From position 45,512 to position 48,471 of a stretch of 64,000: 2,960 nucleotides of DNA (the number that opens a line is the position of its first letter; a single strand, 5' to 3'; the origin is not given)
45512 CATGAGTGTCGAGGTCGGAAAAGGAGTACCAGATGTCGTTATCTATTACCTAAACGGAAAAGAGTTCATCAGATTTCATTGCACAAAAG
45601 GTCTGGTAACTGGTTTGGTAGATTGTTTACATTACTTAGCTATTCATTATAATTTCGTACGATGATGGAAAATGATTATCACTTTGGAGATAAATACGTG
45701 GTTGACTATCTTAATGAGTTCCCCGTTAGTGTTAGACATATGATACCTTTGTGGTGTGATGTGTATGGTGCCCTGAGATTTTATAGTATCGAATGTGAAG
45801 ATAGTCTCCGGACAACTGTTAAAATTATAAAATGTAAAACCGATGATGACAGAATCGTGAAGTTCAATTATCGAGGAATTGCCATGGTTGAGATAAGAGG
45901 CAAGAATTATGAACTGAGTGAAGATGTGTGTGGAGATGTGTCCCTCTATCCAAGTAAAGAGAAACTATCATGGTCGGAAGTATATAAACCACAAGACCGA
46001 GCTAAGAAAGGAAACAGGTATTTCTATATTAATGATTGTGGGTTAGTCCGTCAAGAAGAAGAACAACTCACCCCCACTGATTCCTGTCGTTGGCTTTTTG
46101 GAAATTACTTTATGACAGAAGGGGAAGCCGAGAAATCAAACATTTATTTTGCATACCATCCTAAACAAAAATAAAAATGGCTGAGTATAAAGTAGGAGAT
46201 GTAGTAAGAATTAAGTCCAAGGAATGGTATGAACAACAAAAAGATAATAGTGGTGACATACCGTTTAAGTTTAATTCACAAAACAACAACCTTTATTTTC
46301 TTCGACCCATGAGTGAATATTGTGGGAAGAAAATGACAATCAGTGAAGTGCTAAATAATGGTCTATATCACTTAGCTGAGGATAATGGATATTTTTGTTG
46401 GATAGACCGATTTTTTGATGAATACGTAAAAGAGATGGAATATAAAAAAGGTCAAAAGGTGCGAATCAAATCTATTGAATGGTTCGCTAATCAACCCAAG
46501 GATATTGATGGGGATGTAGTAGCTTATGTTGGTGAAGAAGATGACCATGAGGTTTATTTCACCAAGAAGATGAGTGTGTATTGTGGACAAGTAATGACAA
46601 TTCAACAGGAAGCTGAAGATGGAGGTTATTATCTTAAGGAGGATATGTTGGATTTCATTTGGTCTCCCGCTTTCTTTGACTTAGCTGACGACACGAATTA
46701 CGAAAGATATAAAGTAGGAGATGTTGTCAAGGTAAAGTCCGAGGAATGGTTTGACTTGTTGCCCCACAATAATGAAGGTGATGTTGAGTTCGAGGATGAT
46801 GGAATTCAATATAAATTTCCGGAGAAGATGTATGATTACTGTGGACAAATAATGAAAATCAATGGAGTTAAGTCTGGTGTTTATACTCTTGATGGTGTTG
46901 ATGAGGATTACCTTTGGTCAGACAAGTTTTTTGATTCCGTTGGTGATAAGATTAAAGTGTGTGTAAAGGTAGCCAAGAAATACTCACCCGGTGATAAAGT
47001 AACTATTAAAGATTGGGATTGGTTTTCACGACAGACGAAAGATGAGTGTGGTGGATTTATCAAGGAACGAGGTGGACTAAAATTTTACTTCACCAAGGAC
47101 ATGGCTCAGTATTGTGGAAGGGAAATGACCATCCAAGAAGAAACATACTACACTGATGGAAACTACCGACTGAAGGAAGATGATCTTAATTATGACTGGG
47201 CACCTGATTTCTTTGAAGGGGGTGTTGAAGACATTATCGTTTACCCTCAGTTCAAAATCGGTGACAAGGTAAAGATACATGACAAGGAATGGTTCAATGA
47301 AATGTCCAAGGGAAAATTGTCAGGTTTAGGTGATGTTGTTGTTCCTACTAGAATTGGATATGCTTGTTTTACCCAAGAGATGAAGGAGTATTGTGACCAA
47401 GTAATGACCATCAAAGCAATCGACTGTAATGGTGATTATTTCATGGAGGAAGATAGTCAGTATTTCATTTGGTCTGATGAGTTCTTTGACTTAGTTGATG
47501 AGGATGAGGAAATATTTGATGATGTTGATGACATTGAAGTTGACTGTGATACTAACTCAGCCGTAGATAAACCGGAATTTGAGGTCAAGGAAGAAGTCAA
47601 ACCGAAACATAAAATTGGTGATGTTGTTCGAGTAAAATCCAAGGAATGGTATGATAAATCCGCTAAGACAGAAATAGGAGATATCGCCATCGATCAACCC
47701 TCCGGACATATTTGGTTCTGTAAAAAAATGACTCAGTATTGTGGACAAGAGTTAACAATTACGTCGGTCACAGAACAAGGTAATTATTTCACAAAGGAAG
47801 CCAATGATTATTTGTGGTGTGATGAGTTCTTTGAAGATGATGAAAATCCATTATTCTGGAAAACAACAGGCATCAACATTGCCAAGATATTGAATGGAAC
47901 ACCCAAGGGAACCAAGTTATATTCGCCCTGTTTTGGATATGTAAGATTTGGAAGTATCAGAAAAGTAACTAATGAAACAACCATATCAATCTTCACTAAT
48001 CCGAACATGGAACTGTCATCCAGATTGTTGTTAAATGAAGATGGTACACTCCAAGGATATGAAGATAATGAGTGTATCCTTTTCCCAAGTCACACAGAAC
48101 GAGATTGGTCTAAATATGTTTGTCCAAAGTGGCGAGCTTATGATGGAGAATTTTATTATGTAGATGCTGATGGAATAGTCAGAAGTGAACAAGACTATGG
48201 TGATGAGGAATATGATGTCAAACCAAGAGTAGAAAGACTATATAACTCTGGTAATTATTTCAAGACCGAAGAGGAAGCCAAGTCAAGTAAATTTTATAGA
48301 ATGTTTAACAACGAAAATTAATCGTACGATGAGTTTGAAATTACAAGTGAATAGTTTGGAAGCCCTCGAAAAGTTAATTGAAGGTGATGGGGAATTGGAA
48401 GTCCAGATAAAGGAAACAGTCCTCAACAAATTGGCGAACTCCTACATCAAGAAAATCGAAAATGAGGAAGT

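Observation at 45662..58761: Expanded paralog family B: a shared C-terminal module with variable numbers of an N-terminal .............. repeat (1 to about 7 copies)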

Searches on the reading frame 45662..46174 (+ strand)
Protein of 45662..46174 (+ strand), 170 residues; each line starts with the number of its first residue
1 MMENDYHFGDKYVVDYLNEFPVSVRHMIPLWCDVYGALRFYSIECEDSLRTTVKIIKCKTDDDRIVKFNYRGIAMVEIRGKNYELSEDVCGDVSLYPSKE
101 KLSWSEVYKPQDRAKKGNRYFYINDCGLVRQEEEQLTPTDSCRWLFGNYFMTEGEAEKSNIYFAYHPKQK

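Call 6: search_protein_families(library=pfam, max_evalue=1, proteins=[window:45662-46174:+])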
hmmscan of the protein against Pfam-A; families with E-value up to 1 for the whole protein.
window:45662-46174:+ (170 aa): 0 families

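Call 7: search_protein_families(library=phrogs, max_evalue=1, proteins=[window:45662-46174:+])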
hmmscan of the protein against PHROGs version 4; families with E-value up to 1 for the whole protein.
window:45662-46174:+ (170 aa): 0 families

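Call 75: search_protein_families(library=ncbifam, max_evalue=0.1, proteins=[window:45662-46174:+])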
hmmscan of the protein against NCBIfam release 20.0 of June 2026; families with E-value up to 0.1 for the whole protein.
window:45662-46174:+ (170 aa): 0 families

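Call 76: search_protein_families(library=padloc, max_evalue=0.1, proteins=[window:45662-46174:+])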
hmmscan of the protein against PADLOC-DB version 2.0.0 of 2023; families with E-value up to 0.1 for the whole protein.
window:45662-46174:+ (170 aa): 0 families

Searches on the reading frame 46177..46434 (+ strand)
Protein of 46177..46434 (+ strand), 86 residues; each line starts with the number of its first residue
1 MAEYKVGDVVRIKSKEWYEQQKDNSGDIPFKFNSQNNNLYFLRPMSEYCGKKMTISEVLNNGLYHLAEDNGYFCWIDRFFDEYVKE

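Call 58: search_solved_structures(query=A5, max_evalue=10, show_alignments=2)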
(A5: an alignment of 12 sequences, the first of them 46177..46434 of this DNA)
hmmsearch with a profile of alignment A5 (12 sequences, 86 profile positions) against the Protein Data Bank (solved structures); distinct sequences matched with E-value up to 10: 2.
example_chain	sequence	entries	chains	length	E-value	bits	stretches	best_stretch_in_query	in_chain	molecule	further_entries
2aca_A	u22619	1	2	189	0.11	15.7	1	2-41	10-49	putative adenylate cyclase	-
8z2s_A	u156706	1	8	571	1.5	12.1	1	13-78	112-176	maltose alpha-D-glucosyltransferase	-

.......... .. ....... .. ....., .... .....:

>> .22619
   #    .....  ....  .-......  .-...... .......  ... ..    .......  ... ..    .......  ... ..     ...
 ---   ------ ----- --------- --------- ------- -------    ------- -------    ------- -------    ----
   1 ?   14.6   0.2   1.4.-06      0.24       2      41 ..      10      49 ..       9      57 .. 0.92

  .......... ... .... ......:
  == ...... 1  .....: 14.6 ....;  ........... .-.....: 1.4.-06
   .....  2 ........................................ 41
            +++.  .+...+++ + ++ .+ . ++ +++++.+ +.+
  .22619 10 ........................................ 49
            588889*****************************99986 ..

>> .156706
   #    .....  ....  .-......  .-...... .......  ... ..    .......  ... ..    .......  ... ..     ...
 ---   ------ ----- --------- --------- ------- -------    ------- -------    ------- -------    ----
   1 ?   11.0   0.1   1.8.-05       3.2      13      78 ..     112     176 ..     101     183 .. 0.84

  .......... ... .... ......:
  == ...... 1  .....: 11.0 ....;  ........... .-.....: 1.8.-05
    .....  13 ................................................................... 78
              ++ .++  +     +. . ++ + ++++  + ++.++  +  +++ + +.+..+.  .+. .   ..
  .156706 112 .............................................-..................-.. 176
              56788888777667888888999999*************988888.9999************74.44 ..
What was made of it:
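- Closest known: Mind bomb REP / SH3_15 domain. Different: A profile search of PDB sequences gives no significant hit (call 58).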

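Call 60: find_homologous_proteins(query=A5, max_evalue=0.001)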
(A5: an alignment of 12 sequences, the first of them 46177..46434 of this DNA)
Query A5 (12 sequences) (86 aa, profile of the alignment): 22 proteins with E <= 0.001 among 307 candidates.
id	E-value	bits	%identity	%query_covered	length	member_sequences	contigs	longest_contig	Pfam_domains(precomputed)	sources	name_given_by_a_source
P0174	4.7e-17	79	43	98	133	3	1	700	-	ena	-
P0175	5.8e-17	79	41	93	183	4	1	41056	-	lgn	-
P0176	7.0e-17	79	23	94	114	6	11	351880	-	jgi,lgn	jgi:hypothetical protein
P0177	1.2e-16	78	46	92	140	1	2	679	-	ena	-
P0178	3.1e-16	77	46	93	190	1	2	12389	-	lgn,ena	-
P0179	3.6e-15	73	40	93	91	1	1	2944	-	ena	-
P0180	6.6e-15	73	44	92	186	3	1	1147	-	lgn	-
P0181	7.1e-15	72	43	93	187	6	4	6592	-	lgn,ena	-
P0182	1.7e-14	71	31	93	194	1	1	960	-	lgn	-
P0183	1.1e-13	69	36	93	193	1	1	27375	-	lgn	-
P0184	1.2e-13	69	37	22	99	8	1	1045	-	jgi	jgi:hypothetical protein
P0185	1.9e-12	65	46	65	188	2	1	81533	-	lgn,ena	-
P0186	8.8e-11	59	37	91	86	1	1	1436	-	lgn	-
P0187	1.3e-10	59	36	84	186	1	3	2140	-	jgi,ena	-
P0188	3.3e-9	54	32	91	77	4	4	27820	-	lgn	-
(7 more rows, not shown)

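Call 77: search_protein_families(library=pfam, alignment_id=A5, max_evalue=1)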
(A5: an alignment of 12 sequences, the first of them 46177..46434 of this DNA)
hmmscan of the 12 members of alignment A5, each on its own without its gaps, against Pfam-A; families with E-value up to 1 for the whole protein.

A. member 1, window:46177-46434:+ (86 aa): 2 families
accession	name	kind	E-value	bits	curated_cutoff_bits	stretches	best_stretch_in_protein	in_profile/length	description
PF01420.25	Methylase_S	-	0.012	16.3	22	1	3-58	6-49/168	Type I restriction modification DNA specificity domain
PF22236.2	TEBP_OB2-like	-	0.088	13.3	27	1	5-39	55-86/100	Telomere end-binding protein alpha subunit OB2 domain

B. families by the number of members that match (of 12 scanned): 12 families
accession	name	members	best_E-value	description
PF18346.7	SH3_15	3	0.0023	Mind bomb SH3 repeat domain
PF08971.16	GlgS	2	0.015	Glycogen synthesis protein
PF17876.7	CSD2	1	0.0028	Cold shock domain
PF01420.25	Methylase_S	1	0.012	Type I restriction modification DNA specificity domain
PF18581.7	SYCP2_ARLD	1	0.016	Synaptonemal complex 2 armadillo-repeat-like domain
PF05310.17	Tenui_NS3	1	0.032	Tenuivirus movement protein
PF19127.6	Choline_bind_3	1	0.052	Choline-binding repeat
PF17137.9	DUF5110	1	0.064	Domain of unknown function (DUF5110)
PF24647.1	Phage_blade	1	0.082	Phage blade protein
PF22236.2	TEBP_OB2-like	1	0.088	Telomere end-binding protein alpha subunit OB2 domain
PF00366.26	Ribosomal_S17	1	0.11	Ribosomal protein S17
PF01521.26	Fe-S_biosyn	1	0.19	Iron-sulphur cluster biosynthesis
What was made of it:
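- Closest known: Mind bomb REP / SH3_15 domain. Different: Only 3 of 12 individual repeats match, with E between 0.002 and 1 (call 77), and sequence identity is 12%.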

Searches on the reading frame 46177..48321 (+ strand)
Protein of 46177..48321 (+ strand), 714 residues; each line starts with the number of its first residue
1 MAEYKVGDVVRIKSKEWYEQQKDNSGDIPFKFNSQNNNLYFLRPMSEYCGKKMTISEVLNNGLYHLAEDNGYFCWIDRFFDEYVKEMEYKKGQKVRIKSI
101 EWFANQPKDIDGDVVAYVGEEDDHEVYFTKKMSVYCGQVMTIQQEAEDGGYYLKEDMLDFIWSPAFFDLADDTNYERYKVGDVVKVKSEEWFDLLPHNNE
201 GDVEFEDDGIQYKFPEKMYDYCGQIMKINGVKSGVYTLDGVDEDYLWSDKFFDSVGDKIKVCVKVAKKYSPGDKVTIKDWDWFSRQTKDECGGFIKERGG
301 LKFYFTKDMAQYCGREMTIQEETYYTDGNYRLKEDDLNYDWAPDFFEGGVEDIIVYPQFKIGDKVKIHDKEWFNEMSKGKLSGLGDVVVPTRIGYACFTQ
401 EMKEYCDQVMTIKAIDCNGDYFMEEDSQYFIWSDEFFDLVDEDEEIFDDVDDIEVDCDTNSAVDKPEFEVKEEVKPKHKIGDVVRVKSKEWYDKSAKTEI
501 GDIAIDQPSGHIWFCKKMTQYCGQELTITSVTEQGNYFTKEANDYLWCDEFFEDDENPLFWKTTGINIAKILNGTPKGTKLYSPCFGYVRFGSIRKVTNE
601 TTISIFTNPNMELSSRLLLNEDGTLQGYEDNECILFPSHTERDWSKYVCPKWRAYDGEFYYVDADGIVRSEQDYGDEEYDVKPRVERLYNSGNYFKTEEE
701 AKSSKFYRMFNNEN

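Call 6: search_protein_families(library=pfam, max_evalue=1, proteins=[window:46177-48321:+])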
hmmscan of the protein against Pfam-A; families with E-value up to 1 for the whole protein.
window:46177-48321:+ (714 aa): 10 families
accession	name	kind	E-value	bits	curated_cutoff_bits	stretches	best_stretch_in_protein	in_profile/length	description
PF18346.7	SH3_15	-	8.2e-07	29.7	24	1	359-420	1-48/67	Mind bomb SH3 repeat domain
PF08971.16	GlgS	-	1.9e-05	25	32.2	1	512-531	43-62/66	Glycogen synthesis protein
PF22236.2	TEBP_OB2-like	-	0.0004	20.9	27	0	5-38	55-85/100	Telomere end-binding protein alpha subunit OB2 domain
PF17876.7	CSD2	-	0.0046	17.4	26.2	1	86-126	20-58/74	Cold shock domain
PF01420.25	Methylase_S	-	0.0057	17.3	22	1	3-57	6-48/168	Type I restriction modification DNA specificity domain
PF20245.3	DUF6600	-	0.045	14.3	27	0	619-675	4-61/102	Family of unknown function (DUF6600)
PF23571.1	GH3_M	-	0.14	12.7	23.6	0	177-188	51-62/75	GH3 family central domain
PF01521.26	Fe-S_biosyn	-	0.16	12.6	26.3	0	499-535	55-91/110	Iron-sulphur cluster biosynthesis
PF02839.19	CBM_5_12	-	0.31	11.5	26.2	0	3-18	7-22/44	Carbohydrate-binding module family 5/12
PF04761.17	Phage_Treg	-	0.46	11.1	25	0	6-25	10-31/61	Lactococcus bacteriophage putative transcription regulator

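Call 7: search_protein_families(library=phrogs, max_evalue=1, proteins=[window:46177-48321:+])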
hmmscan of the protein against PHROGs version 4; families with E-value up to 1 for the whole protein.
window:46177-48321:+ (714 aa): 18 families
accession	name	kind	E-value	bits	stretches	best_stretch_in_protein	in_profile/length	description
phrog_7488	-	unknown function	7.1e-24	85.6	4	5-91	4-85/144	-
phrog_17705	-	unknown function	7.1e-13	49.9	4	306-348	25-67/202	-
phrog_10201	-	unknown function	5.2e-06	27.3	0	357-392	3-32/65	-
phrog_17722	-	unknown function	1.6e-05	25.6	0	1-15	3-16/66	-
phrog_4317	-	unknown function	4.1e-05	24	1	430-553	166-266/455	-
phrog_37608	-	unknown function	5.8e-05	24.1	1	44-82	22-65/67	-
phrog_5785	-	unknown function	0.00047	20.6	0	476-504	4-32/80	-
phrog_37023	-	DNA, RNA and nucleotide metabolism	0.0092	16.8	1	179-288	65-168/171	endonuclease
phrog_20295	-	unknown function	0.0094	17.3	0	1-27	1-26/69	-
phrog_3261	-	unknown function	0.012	17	0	470-488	5-23/108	-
phrog_16289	-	unknown function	0.028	15.4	0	479-491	3-15/60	-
phrog_2827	-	unknown function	0.061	14.7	0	88-107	5-24/102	-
phrog_35570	-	unknown function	0.063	14.6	1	359-378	3-22/62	-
phrog_3646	-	other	0.071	14.4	0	499-530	98-128/158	6-phosphogluconate dehydrogenase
phrog_16633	-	unknown function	0.11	13.5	1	364-385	22-43/54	-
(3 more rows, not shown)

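Call 75: search_protein_families(library=ncbifam, max_evalue=0.1, proteins=[window:46177-48321:+])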
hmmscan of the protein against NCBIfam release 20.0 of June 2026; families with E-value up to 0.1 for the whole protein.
window:46177-48321:+ (714 aa): 1 family
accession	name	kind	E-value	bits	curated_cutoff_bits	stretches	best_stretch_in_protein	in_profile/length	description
NF002793.0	PRK02922.1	equivalog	0.0095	15.9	105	0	113-143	31-62/68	cell surface composition regulator GlgS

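Call 76: search_protein_families(library=padloc, max_evalue=0.1, proteins=[window:46177-48321:+])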
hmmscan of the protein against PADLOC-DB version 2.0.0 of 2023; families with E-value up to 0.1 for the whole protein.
window:46177-48321:+ (714 aa): 0 families
